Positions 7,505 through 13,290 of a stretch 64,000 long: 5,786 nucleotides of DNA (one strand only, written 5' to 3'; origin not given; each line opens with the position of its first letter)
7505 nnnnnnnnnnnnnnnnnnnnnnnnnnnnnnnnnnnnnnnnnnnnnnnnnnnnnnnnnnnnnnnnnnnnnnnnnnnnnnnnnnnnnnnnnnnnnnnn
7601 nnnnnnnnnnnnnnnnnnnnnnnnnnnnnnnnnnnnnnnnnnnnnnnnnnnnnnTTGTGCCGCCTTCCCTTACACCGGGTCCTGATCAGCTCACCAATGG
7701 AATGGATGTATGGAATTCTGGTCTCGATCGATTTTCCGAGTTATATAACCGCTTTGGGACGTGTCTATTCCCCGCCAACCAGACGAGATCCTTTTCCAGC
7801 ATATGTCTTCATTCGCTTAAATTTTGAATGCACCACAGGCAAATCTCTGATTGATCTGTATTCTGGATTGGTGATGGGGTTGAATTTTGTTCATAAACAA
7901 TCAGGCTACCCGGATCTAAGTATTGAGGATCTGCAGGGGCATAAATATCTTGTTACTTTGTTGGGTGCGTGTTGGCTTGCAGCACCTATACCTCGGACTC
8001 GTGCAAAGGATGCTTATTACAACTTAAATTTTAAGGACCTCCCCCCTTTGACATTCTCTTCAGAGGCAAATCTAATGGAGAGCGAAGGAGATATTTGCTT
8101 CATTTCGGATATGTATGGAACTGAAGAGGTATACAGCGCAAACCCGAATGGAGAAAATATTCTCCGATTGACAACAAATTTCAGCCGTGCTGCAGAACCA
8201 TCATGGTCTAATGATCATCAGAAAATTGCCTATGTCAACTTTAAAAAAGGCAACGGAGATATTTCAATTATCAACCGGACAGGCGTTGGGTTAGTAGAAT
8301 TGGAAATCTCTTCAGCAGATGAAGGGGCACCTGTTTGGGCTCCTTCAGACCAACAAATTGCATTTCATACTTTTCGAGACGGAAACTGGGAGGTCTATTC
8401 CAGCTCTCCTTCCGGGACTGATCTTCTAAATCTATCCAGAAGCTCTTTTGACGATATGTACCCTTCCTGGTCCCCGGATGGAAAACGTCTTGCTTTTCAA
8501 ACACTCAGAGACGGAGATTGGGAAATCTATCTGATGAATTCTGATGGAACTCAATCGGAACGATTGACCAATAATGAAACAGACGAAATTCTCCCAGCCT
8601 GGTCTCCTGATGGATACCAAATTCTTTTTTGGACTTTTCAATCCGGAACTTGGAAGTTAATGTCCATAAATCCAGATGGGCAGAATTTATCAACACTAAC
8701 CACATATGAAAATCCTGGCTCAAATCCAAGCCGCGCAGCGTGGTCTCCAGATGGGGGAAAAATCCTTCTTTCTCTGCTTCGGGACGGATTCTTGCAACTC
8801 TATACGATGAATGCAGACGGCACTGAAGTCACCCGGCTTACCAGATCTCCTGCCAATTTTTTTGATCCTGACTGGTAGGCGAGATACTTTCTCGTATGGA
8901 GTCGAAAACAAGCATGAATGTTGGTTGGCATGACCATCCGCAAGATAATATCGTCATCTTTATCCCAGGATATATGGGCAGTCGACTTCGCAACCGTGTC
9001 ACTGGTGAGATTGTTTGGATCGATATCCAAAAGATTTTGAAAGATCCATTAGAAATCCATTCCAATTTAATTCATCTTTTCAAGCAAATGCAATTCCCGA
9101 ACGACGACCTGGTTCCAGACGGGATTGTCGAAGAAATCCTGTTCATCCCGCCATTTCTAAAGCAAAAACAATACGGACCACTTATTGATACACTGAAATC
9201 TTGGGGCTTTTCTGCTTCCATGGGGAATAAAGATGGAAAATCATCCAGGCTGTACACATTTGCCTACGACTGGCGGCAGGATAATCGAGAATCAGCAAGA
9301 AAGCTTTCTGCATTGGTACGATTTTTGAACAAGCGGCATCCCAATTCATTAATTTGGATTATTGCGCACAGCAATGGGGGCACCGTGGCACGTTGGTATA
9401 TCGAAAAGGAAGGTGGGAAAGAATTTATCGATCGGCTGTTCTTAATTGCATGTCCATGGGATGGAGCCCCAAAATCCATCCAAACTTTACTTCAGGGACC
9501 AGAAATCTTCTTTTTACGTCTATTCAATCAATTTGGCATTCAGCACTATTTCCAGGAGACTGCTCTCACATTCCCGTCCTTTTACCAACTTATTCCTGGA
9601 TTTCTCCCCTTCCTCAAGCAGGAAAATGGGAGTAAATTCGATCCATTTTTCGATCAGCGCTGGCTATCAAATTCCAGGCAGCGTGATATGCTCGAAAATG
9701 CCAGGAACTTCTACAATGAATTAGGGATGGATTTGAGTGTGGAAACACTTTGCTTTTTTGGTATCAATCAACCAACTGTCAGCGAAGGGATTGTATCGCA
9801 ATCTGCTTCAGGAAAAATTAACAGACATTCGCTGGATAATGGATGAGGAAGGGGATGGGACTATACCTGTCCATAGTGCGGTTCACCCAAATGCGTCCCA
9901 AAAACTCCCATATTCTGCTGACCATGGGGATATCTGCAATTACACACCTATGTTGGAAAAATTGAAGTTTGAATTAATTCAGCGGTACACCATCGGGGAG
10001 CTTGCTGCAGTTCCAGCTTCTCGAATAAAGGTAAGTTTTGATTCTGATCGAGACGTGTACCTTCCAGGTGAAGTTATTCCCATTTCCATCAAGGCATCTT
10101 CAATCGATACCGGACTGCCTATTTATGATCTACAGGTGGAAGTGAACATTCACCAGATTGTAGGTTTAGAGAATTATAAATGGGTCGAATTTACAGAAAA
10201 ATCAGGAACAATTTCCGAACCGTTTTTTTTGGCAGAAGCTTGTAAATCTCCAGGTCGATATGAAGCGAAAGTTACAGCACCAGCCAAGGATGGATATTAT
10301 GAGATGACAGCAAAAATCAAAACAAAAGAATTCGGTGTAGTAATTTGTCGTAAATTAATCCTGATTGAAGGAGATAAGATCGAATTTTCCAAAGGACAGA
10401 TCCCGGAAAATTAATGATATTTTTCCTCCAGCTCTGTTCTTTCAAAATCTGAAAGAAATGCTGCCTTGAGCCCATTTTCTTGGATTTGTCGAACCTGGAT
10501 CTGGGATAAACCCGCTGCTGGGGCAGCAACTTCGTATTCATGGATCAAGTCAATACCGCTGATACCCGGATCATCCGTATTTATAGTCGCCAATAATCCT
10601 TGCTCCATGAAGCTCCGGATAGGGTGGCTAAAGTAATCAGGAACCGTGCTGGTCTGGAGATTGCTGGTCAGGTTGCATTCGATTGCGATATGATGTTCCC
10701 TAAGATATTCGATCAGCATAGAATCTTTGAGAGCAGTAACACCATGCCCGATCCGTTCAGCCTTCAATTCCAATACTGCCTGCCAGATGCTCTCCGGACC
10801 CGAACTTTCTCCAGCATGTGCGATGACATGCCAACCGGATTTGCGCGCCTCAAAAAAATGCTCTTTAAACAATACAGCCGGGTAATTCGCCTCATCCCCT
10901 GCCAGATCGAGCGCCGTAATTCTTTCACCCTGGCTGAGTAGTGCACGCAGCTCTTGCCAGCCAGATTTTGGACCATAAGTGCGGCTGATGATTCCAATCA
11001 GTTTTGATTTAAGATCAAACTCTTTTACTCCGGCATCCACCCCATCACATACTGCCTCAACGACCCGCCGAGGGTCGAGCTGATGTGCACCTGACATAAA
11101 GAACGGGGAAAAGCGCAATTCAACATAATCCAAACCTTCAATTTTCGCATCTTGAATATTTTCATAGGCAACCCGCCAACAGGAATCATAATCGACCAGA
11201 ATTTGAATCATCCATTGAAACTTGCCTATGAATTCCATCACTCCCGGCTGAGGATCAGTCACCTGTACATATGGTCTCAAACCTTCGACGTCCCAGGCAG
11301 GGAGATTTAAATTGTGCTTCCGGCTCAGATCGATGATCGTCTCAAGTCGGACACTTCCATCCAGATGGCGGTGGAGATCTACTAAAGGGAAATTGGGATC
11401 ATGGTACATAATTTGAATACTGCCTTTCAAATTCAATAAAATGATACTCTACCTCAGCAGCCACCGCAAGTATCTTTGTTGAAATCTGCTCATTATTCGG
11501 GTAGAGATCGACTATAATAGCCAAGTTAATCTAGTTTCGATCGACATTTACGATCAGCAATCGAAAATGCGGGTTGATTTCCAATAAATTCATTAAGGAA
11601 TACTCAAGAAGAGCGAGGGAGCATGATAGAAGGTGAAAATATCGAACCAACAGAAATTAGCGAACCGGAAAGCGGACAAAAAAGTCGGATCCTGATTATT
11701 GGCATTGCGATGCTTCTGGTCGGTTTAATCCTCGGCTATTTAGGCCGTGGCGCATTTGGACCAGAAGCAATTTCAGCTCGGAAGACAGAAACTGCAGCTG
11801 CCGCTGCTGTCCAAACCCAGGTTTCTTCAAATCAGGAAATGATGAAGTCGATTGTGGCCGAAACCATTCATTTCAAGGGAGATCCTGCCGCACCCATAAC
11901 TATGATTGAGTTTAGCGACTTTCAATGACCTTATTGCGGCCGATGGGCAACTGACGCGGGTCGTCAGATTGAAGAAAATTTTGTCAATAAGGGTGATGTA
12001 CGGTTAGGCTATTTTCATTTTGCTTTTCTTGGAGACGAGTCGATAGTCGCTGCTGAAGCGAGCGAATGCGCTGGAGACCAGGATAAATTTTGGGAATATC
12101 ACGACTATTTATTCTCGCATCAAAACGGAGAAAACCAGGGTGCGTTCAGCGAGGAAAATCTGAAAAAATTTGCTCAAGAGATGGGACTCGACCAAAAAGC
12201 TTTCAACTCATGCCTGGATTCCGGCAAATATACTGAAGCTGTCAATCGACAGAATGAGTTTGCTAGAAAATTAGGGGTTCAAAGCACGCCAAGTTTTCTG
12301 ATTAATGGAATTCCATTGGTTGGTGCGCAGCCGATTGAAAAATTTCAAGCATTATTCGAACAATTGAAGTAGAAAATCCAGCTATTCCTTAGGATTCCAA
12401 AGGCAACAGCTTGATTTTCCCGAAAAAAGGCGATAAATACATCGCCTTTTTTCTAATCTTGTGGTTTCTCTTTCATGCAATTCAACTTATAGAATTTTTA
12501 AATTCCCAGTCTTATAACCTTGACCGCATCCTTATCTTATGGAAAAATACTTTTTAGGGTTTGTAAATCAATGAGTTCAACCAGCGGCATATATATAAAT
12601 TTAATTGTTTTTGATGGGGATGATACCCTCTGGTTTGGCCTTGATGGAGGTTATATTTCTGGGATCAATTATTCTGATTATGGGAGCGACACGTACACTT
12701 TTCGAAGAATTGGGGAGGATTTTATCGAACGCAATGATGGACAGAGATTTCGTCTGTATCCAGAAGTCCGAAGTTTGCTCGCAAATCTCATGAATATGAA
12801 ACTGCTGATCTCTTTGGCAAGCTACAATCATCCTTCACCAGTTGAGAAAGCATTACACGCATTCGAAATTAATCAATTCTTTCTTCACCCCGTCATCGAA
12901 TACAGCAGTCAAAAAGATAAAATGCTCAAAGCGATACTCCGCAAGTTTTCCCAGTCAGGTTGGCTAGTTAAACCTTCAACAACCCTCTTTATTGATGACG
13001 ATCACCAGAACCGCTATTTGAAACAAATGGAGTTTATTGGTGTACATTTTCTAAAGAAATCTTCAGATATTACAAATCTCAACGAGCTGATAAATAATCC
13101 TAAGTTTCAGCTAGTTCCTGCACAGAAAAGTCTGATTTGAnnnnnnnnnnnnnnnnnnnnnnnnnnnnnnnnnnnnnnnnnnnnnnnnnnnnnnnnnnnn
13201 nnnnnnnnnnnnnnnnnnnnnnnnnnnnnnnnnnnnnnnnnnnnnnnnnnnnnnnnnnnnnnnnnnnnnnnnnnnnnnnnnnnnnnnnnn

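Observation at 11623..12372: DsbA-like oxidoreductase with TGA replacing the first Cys of CPYC, plus a SECIS-like hairpin: candidate selenoprotein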

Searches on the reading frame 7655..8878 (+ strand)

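Call 33: search_protein_families(library=pfam, proteins=[window:7655-8878:+], max_evalue=0.00001)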
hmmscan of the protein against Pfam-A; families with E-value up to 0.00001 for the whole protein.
window:7655-8878:+ (407 aa): 2 families
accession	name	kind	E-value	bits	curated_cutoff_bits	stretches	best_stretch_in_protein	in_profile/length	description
PF07676.18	PD40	-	3.3e-28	97.4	20.9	1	262-292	6-37/38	WD40-like Beta Propeller Repeat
PF00930.27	DPPIV_N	-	2.4e-07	30.2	22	0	259-313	37-87/354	Dipeptidyl peptidase IV (DPP IV) N-terminal region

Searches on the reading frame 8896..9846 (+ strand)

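Call 33: search_protein_families(library=pfam, proteins=[window:8896-9846:+], max_evalue=0.00001)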
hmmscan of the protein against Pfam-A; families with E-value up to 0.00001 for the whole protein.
window:8896-9846:+ (316 aa): 1 family
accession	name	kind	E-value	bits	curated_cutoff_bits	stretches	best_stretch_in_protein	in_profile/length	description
PF02450.21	LCAT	-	6.5e-12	45.8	21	1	93-247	69-216/392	Lecithin:cholesterol acyltransferase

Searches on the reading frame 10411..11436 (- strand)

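Call 33: search_protein_families(library=pfam, proteins=[window:10411-11436:-], max_evalue=0.00001)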
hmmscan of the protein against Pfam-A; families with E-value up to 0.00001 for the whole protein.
window:10411-11436:- (341 aa): 2 families
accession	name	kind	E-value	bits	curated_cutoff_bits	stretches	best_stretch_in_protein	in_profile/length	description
PF00962.28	A_deaminase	-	5.5e-93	312.1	27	1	17-339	1-326/330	Adenosine deaminase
PF19326.5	AMP_deaminase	-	3.2e-06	26.2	27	1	206-325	456-574/630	AMP deaminase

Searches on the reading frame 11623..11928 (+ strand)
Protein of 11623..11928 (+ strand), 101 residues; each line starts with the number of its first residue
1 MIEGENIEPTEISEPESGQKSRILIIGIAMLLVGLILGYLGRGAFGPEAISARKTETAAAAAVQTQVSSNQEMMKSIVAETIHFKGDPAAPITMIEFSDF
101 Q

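Call 9: find_encoding_contigs(protein=window:11623-11928:+, flank=10000, max_places=10)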
Protein window:11623-11928:+ (101 aa): no gene with exactly this product is on record in the collection.

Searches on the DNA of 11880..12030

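Call 40: search_rna_families(source=window, start=11880, end=12030, threshold=evalue, max_evalue=10)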
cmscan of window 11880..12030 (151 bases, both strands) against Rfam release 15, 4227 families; matches with E-value up to 10: 5.
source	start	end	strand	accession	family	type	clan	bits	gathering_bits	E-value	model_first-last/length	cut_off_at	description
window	11994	12030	-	RF00342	snoZ40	Gene; snRNA; snoRNA; CD-box;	-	16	50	0.78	36-73/73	5'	Small nucleolar RNA Z40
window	11946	12024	+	RF00203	snoR160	Gene; snRNA; snoRNA; CD-box;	-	15.2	42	8.9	1-80/80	no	Small nucleolar RNA R160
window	11919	11940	-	RF01319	CRISPR-DR6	Gene; CRISPR;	-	14.4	39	1.7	1-30/30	no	CRISPR RNA direct repeat element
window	11954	11994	-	RF00440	SNORD37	Gene; snRNA; snoRNA; CD-box;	-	12.6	45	5.2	1-65/65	no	Small nucleolar RNA SNORD37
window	11964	11996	+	RF00212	SNORD38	Gene; snRNA; snoRNA; CD-box;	CL00051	12.3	44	9.2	1-70/70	no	Small nucleolar RNA SNORD38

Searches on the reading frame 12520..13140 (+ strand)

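Call 33: search_protein_families(library=pfam, proteins=[window:12520-13140:+], max_evalue=0.00001)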
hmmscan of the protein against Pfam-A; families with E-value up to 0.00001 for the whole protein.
window:12520-13140:+ (206 aa): 1 family
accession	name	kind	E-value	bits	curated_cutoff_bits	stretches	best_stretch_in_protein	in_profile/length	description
PF12689.13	Acid_PPase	-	4.3e-09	36.9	27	1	25-178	2-148/169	Acid Phosphatase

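Call 67: search_protein_families(library=ncbifam, proteins=[window:12520-13140:+], max_evalue=0.001)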
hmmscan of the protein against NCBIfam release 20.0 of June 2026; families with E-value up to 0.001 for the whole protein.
window:12520-13140:+ (206 aa): 2 families
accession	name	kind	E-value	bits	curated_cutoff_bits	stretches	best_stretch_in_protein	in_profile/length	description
TIGR01685.1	MDP-1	equivalog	5.8e-19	68.9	53.75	1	25-188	1-166/174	magnesium-dependent phosphatase-1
TIGR01681.1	HAD-SF-IIIC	subfamily_domain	2.5e-15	57.5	35.75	1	28-165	2-125/132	HAD-IIIC family phosphatase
